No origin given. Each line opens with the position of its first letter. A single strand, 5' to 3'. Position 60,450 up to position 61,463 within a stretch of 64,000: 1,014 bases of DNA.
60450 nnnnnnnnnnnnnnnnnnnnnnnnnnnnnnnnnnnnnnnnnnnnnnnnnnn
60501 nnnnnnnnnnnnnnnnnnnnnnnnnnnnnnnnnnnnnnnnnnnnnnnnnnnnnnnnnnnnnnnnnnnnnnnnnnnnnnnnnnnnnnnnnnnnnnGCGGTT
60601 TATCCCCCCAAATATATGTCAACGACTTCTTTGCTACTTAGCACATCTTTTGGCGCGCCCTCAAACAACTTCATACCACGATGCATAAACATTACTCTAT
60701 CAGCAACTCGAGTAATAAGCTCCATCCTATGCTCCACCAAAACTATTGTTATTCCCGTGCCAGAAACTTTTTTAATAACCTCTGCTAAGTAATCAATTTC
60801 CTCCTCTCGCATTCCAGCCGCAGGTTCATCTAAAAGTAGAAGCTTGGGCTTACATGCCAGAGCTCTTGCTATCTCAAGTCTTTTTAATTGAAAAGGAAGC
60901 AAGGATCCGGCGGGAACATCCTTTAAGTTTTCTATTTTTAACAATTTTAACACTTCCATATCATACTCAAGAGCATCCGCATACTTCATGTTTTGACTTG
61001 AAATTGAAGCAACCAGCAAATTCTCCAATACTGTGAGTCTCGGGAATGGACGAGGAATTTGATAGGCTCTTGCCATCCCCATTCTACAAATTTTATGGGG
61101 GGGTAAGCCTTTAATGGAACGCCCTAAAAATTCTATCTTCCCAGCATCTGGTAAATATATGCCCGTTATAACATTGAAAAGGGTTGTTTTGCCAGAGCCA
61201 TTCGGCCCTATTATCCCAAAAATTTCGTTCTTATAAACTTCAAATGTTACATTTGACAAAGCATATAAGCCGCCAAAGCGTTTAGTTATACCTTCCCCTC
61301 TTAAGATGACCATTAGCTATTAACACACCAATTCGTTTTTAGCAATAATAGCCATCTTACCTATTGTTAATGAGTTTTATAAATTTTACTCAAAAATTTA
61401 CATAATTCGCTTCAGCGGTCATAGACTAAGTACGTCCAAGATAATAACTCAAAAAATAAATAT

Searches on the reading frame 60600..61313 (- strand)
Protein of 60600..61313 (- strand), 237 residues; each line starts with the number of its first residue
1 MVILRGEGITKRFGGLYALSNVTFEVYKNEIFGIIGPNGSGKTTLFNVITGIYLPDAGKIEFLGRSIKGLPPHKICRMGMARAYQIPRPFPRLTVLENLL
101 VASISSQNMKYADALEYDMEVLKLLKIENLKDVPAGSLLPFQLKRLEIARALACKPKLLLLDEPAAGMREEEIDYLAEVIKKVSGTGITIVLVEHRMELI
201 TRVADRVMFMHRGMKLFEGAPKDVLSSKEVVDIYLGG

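Call 8: search_protein_families(library=pfam, proteins=[window:60600-61313:-], max_evalue=0.001)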
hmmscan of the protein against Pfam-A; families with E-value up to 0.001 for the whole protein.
window:60600-61313:- (237 aa): 5 families
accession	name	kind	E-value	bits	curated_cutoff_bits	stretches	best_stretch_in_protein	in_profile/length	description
PF00005.33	ABC_tran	-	4.4e-28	99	25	1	19-165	1-136/137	ABC transporter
PF13304.12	AAA_21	-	1e-05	26.2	27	0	31-50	1-20/304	AAA domain, putative AbiEii toxin, Type IV TA system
PF13476.12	AAA_23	-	1.1e-05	26.6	27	1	20-50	11-40/201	AAA domain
PF13555.12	AAA_29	-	0.00074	19.7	27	0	22-60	15-52/61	P-loop containing region of AAA domain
PF02463.25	SMC_N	-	0.00084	19.3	40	0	28-49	23-44/220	RecF/RecN/SMC N terminal domain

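Call 14: find_encoding_contigs(protein=window:60600-61313:-, flank=10000, max_places=6)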
Protein window:60600-61313:- (237 aa): 9 contigs read that carry it; 6 places shown.
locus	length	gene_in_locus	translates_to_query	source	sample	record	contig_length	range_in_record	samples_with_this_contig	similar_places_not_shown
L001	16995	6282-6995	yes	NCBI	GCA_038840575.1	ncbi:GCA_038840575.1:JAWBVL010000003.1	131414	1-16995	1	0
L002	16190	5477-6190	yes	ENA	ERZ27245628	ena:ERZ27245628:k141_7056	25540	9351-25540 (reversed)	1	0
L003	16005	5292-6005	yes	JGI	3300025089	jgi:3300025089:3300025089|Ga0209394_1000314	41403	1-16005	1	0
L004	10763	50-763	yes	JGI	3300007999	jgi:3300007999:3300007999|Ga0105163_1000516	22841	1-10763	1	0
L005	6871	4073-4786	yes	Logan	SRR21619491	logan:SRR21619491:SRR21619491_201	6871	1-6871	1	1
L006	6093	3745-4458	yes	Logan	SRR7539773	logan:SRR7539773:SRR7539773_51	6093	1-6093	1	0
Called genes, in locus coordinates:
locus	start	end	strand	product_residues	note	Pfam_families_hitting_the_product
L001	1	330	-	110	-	?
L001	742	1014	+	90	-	-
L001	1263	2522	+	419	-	PF01321:Creatinase_N, PF00557:Peptidase_M24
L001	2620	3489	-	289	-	PF12838:Fer4_7 (faint), PF13237:Fer4_10 (faint), PF13187:Fer4_9 (faint), PF13247:Fer4_11, PF13620:CarboxypepD_reg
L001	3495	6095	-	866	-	PF00384:Molybdopterin, PF01568:Molydop_binding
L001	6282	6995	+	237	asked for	PF13476:AAA_23 (weak), PF00005:ABC_tran, PF13304:AAA_21 (faint)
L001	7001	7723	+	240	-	PF00005:ABC_tran, PF02463:SMC_N (faint), PF13555:AAA_29 (weak), PF13304:AAA_21 (faint)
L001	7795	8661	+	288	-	PF02653:BPD_transp_2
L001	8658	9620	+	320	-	PF02653:BPD_transp_2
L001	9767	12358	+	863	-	PF00384:Molybdopterin, PF01568:Molydop_binding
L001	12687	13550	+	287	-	PF00106:adh_short, PF08659:KR, PF23441:SDR, PF13561:adh_short_C2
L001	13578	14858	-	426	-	-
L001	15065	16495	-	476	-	PF20695:UbiD_N, PF01977:UbiD, PF20696:UbiD_C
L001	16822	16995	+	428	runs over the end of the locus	PF13458:Peripla_BP_6, PF13433:Peripla_BP_5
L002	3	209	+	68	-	?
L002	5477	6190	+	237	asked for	PF13476:AAA_23 (weak), PF00005:ABC_tran, PF13304:AAA_21 (faint)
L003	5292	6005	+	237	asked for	PF13476:AAA_23 (weak), PF00005:ABC_tran, PF13304:AAA_21 (faint)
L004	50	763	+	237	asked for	PF13476:AAA_23 (weak), PF00005:ABC_tran, PF13304:AAA_21 (faint)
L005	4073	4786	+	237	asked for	PF13476:AAA_23 (weak), PF00005:ABC_tran, PF13304:AAA_21 (faint)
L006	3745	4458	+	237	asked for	PF13476:AAA_23 (weak), PF00005:ABC_tran, PF13304:AAA_21 (faint)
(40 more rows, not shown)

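Call 17: search_solved_structures(query=L001:2620-3489:-, max_evalue=0.001, show_alignments=1)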
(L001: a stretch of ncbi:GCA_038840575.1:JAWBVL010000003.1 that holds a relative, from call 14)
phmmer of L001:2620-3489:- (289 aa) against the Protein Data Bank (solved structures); distinct sequences matched with E-value up to 0.001: 24.
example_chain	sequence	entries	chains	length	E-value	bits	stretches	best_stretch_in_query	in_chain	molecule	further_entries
4v4c_B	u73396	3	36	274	4.1e-50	174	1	4-280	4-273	Pyrogallol hydroxytransferase small subunit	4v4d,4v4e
2vpw_B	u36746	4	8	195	3.2e-31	111.9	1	3-198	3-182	NRFC PROTEIN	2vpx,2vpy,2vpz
6cz7_B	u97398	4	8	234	5.4e-29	104.6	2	6-125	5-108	4Fe-4S ferredoxin, iron-sulfur binding domain protein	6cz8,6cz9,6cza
2ivf_B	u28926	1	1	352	3e-22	82.5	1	39-194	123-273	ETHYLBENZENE DEHYDROGENASE BETA-SUBUNIT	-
4ydd_B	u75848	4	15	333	3.4e-22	82.3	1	38-218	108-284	DMSO reductase family type II enzyme, iron-sulfur subunit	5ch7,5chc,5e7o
1q16_B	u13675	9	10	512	5.3e-19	71.8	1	55-146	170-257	Respiratory nitrate reductase 1 beta chain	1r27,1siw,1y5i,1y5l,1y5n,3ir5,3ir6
1kqf_B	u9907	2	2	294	1.5e-18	70.3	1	6-176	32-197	FORMATE DEHYDROGENASE, NITRATE-INDUCIBLE, IRON-SULFUR SUBUNIT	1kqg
7b04_A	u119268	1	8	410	3.2e-18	69.2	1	63-223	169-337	Nitrite oxidoreductase subunit B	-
3egw_B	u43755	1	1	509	4.6e-18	68.7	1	55-146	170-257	Respiratory nitrate reductase 1 beta chain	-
1y4z_B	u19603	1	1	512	4.7e-18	68.7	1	55-146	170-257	Respiratory nitrate reductase 1 beta chain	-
7qv7_B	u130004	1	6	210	1.3e-11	47.5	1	6-122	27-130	Hydrogen dependent carbon dioxide reductase subunit HycB4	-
6sdr_B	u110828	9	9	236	2.2e-11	46.8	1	4-177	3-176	Formate dehydrogenase, beta subunit, putative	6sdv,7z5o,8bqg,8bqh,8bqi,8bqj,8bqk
30gj_B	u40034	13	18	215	3.3e-11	46.2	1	4-177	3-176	Formate dehydrogenase, beta subunit, putative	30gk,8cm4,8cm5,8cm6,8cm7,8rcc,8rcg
8rc8_B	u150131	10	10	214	5.7e-11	45.4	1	4-177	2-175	Formate dehydrogenase, beta subunit, putative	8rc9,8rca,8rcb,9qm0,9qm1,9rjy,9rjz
9vap_B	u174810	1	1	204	6.1e-11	45.3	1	6-177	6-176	4Fe-4S dicluster domain-containing protein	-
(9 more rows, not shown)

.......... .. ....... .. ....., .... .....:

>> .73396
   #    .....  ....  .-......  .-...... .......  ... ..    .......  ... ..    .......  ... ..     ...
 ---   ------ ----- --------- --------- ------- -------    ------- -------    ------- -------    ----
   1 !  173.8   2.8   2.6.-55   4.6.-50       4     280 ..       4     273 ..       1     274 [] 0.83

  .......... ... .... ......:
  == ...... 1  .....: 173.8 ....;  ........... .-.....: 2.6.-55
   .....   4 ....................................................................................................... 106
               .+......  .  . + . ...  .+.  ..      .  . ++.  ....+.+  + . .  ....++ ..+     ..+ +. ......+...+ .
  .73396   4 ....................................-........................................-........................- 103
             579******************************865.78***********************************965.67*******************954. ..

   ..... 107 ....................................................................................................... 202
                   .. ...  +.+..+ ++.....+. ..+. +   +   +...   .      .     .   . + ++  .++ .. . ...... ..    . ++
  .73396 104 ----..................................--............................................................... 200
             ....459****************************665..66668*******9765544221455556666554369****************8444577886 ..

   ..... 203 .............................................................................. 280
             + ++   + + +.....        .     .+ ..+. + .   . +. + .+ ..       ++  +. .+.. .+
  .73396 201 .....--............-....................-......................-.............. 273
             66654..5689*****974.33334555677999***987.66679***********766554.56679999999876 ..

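Call 18: find_homologous_proteins(query=L001:3498-6095:-, max_evalue=1e-20)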
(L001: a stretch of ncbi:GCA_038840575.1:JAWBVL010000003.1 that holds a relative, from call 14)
Query L001:3498-6095:- (866 aa): 4946 proteins with E <= 1e-20 among 8000 candidates; the best 120 are listed.
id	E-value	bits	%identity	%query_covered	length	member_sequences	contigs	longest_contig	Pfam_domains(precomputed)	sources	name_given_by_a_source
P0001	0.0e+0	2077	100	100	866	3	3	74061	PF00384.28,PF01568.28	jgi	-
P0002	0.0e+0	1772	83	99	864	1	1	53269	PF00384.28,PF01568.28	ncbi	ncbi:MAG: molybdopterin-dependent oxidoreductase [Candidatus Bathyarchaeia archaeon]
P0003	0.0e+0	1609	76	97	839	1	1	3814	PF00384.28,PF01568.28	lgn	-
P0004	0.0e+0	1584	73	97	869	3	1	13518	PF21423.3,PF00384.28,PF01568.28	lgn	-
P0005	0.0e+0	1516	73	97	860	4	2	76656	PF00384.28,PF01568.28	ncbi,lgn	ncbi:MAG: molybdopterin-dependent oxidoreductase [Candidatus Bathyarchaeia archaeon]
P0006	0.0e+0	1250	61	99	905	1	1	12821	PF21423.3,PF00384.28,PF01568.28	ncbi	ncbi:MAG: molybdopterin-dependent oxidoreductase [Nitrososphaerota archaeon]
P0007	0.0e+0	1243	62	96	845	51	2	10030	PF21423.3,PF00384.28,PF01568.28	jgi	jgi:anaerobic selenocysteine-containing dehydrogenase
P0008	0.0e+0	1218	60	99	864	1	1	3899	PF00384.28,PF01568.28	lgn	-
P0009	0.0e+0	1179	59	98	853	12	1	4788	PF00384.28,PF01568.28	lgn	-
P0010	0.0e+0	1166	60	97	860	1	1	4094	PF00384.28,PF01568.28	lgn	-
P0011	0.0e+0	1164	58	99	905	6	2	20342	PF21423.3,PF00384.28,PF01568.28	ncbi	ncbi:MAG: molybdopterin-dependent oxidoreductase [Candidatus Bathyarchaeia archaeon]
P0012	0.0e+0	1161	58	99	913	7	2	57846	PF00384.28,PF01568.28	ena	-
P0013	0.0e+0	1155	58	97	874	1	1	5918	PF00384.28,PF01568.28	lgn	-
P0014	0.0e+0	1152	58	100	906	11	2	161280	PF21423.3,PF00384.28,PF01568.28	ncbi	ncbi:MAG: molybdopterin-dependent oxidoreductase [Candidatus Bathyarchaeia archaeon]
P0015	0.0e+0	1151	59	100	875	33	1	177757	PF21423.3,PF00384.28,PF01568.28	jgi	-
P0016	0.0e+0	1151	58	99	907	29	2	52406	PF21423.3,PF00384.28,PF01568.28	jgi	jgi:trimethylamine-N-oxide reductase (cytochrome c)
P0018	0.0e+0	1148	59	99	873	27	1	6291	PF21423.3,PF00384.28,PF01568.28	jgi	-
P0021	0.0e+0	1139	57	99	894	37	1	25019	PF21423.3,PF00384.28,PF01568.28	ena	-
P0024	0.0e+0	1136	59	98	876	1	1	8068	PF21423.3,PF00384.28,PF01568.28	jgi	jgi:trimethylamine-N-oxide reductase (cytochrome c)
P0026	0.0e+0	1134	57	100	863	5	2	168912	PF21423.3,PF00384.28,PF01568.28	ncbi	ncbi:MAG: molybdopterin-dependent oxidoreductase [Candidatus Bathyarchaeia archaeon]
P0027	0.0e+0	1133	59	99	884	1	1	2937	PF21423.3,PF00384.28,PF01568.28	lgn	-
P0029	0.0e+0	1131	56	99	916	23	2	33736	PF21423.3,PF00384.28,PF01568.28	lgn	-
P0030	0.0e+0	1130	57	100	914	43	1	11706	PF21423.3,PF00384.28,PF01568.28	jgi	-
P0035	0.0e+0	1127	58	99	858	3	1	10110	PF21423.3,PF00384.28,PF01568.28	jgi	jgi:trimethylamine-N-oxide reductase (cytochrome c)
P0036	0.0e+0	1127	57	99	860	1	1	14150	PF21423.3,PF00384.28,PF01568.28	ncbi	ncbi:MAG: molybdopterin-dependent oxidoreductase [Candidatus Bathyarchaeia archaeon]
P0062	0.0e+0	1114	57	99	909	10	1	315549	PF21423.3,PF00384.28,PF01568.28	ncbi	ncbi:MAG: molybdopterin-dependent oxidoreductase [Candidatus Bathyarchaeia archaeon]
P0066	0.0e+0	1113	58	99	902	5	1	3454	PF21423.3,PF00384.28,PF01568.28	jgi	jgi:trimethylamine-N-oxide reductase (cytochrome c)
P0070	0.0e+0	1113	57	99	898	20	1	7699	PF21423.3,PF00384.28,PF01568.28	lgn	-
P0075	0.0e+0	1111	58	99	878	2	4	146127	PF21423.3,PF00384.28,PF01568.28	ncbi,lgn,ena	ncbi:MAG: molybdopterin-dependent oxidoreductase [Candidatus Bathyarchaeia archaeon]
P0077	0.0e+0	1109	56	100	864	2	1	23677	PF21423.3,PF00384.28,PF01568.28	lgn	-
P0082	0.0e+0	1106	58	100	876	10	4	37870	PF21423.3,PF00384.28,PF01568.28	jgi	-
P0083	0.0e+0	1106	58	99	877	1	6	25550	PF21423.3,PF00384.28,PF01568.28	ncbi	ncbi:MAG: molybdopterin-dependent oxidoreductase [Candidatus Bathyarchaeia archaeon]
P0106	0.0e+0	1096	57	99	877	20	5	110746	PF21423.3,PF00384.28,PF01568.28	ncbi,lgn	ncbi:MAG: molybdopterin-dependent oxidoreductase [Candidatus Nezhaarchaeales archaeon]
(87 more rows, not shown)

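Call 27: search_solved_structures(query=A1, max_evalue=1e-30, show_alignments=1)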
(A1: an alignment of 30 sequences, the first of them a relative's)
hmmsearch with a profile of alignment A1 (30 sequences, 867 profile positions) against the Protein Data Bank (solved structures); distinct sequences matched with E-value up to 1e-30: 13.
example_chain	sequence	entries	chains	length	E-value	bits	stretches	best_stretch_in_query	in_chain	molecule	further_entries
4v4c_A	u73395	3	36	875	4.3e-173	580.4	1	22-837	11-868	Pyrogallol hydroxytransferase large subunit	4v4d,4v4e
7l5i_A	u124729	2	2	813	9e-97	327.9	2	67-383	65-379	Trimethylamine-N-oxide reductase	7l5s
1dms_A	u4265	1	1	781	6.2e-91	308.5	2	74-383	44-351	DMSO REDUCTASE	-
1e18_A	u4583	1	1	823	2.6e-90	306.5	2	60-383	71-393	DMSO REDUCTASE.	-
1dmr_A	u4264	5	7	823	3.4e-90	306.1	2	60-383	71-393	DMSO REDUCTASE | Dimethyl sulfoxide/trimethylamine N-oxide reductase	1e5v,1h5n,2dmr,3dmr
1e60_A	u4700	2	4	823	3.6e-90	306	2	60-383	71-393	Dimethyl sulfoxide/trimethylamine N-oxide reductase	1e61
4dmr_A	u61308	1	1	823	6.2e-90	305.2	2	60-383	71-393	DMSO REDUCTASE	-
1eu1_A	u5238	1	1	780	2.3e-88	300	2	78-383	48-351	DIMETHYL SULFOXIDE REDUCTASE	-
9h4t_A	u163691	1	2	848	1.1e-85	291.2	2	75-386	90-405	Trimethylamine-N-oxide reductase 1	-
1tmo_A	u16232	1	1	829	7.6e-80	271.9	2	71-383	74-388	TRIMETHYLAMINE N-OXIDE REDUCTASE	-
2vpw_A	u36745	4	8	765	1.2e-42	148.7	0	242-346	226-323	THIOSULFATE REDUCTASE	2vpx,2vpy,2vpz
5e7o_A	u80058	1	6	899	4.9e-33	117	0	79-300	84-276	DMSO reductase family type II enzyme, molybdopterin subunit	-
4ydd_A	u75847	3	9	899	7.1e-33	116.5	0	79-300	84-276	DMSO reductase family type II enzyme, molybdopterin subunit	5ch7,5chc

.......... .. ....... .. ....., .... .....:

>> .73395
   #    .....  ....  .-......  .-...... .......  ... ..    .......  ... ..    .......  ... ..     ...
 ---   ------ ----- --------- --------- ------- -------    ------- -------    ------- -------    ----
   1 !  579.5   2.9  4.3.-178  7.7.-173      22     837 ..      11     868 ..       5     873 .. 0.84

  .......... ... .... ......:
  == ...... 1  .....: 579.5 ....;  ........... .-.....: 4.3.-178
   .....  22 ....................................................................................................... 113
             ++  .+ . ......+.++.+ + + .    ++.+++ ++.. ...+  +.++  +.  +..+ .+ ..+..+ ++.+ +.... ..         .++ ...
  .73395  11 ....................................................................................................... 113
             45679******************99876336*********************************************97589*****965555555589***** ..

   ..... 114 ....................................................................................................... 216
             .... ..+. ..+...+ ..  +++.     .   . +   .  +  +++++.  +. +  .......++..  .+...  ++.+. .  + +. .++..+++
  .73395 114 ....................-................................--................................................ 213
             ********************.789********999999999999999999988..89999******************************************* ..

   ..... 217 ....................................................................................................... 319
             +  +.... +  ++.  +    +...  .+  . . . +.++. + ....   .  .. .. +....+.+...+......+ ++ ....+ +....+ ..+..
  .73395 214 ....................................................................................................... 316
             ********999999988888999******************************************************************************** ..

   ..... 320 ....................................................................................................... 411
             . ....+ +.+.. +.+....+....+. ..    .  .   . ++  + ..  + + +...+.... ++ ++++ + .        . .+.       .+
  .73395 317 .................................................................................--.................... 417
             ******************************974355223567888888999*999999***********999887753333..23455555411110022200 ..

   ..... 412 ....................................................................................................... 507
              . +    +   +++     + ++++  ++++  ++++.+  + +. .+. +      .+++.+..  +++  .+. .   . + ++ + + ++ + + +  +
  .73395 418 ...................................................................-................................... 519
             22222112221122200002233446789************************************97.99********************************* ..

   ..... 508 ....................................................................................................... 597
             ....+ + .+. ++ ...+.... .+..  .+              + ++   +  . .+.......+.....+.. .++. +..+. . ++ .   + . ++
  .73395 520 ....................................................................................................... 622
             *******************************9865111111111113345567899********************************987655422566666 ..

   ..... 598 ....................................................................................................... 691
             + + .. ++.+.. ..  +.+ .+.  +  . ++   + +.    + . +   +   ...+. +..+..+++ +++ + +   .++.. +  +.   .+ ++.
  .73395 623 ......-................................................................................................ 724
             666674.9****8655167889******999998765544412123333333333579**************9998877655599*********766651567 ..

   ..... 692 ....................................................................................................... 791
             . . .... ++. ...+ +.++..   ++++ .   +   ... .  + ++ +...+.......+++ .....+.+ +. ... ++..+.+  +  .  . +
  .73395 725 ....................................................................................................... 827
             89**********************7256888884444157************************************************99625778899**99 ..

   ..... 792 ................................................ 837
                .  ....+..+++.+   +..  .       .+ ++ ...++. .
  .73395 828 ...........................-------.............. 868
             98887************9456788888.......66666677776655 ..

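Call 36: find_related_loci(query=A1, collection=genome_contigs, flank=10000)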
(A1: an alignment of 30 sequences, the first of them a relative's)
Query A1 (866 aa) in genome_contigs; peptide patterns used: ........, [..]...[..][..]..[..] (x = any residue, [..] = any of these).
597 stretches matched a pattern (row limit reached: there are more); 592 encode a relative of the query (tblastn E <= 1e-3); the best 80 are kept; 80 distinct loci.
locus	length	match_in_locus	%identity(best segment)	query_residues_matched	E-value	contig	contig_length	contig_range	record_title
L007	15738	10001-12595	82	1-864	0e+0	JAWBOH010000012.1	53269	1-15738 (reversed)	MAG: Candidatus Bathyarchaeia archaeon isolate HHBFW-2_201803_bins_195 HHBFW-2_201803_bins_195_scaffold_12, whole genome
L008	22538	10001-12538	73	1-842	0e+0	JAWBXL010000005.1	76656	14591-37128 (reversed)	MAG: Candidatus Bathyarchaeia archaeon isolate JZ-1_201803_bins_90 JZ-1_201803_bins_90_scaffold_5, whole genome shotgun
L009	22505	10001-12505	64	6-843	0e+0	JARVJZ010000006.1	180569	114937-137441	MAG: Nitrososphaeria archaeon isolate DRTY6_bin.124 NODE_6_length_180569_cov_10.079, whole genome shotgun sequence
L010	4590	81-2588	63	6-842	0e+0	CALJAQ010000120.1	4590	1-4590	MAG: uncultured Nitrososphaerales archaeon isolate S1_Bin_METABAT__227_1 genome assembly, contig: c_000000134788, whole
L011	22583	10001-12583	59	2-866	0e+0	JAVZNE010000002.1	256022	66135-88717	MAG: Candidatus Bathyarchaeia archaeon isolate DRTY-6_201912_bins_43 DRTY-6_201912_bins_43_scaffold_2, whole genome shot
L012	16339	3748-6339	59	1-866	0e+0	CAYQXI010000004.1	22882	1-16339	MAG TPA_asm: uncultured Nitrosopumilales archaeon isolate binchicken_co25_132 genome assembly, contig: k141_123735, whol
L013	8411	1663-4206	58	3-847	0e+0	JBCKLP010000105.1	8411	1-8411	Burkholderiales bacterium isolate SLM_LV1_0208-O20 Node_105_length_8411_cov_21.914797, whole genome shotgun sequence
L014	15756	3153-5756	58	2-864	0e+0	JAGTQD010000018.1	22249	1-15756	MAG: Candidatus Bathyarchaeota archaeon isolate JZ_bin_36.1 JZ_bin_36.1_NODE_18, whole genome shotgun sequence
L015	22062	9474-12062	58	6-864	0e+0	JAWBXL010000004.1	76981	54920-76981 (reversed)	MAG: Candidatus Bathyarchaeia archaeon isolate JZ-1_201803_bins_90 JZ-1_201803_bins_90_scaffold_4, whole genome shotgun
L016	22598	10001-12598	56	6-866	0e+0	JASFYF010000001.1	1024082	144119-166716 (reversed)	MAG: Candidatus Nezhaarchaeota archaeon isolate JZ-3_D_bin_91 NODE_1_length_1024082_cov_4.633993, whole genome shotgun s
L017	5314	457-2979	57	3-840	0e+0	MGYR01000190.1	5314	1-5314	MAG: Gammaproteobacteria bacterium RIFCSPLOWO2_02_FULL_56_15 rifcsplowo2_02_scaffold_66743, whole genome shotgun sequenc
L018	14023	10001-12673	56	6-866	0e+0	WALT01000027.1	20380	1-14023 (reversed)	MAG: Thaumarchaeota archaeon isolate S016_59_esom k151_674089, whole genome shotgun sequence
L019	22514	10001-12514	57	6-840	0e+0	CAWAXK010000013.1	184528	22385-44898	MAG: uncultured Alphaproteobacteria bacterium isolate MFD05942.bin.3.4 genome assembly, contig: contig_22303, whole geno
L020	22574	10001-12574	58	6-866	0e+0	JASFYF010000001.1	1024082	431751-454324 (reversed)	MAG: Candidatus Nezhaarchaeota archaeon isolate JZ-3_D_bin_91 NODE_1_length_1024082_cov_4.633993, whole genome shotgun s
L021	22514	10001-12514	57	6-840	0e+0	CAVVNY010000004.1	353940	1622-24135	MAG: uncultured Alphaproteobacteria bacterium isolate MFD05705.bin.1.143 genome assembly, contig: contig_22353, whole ge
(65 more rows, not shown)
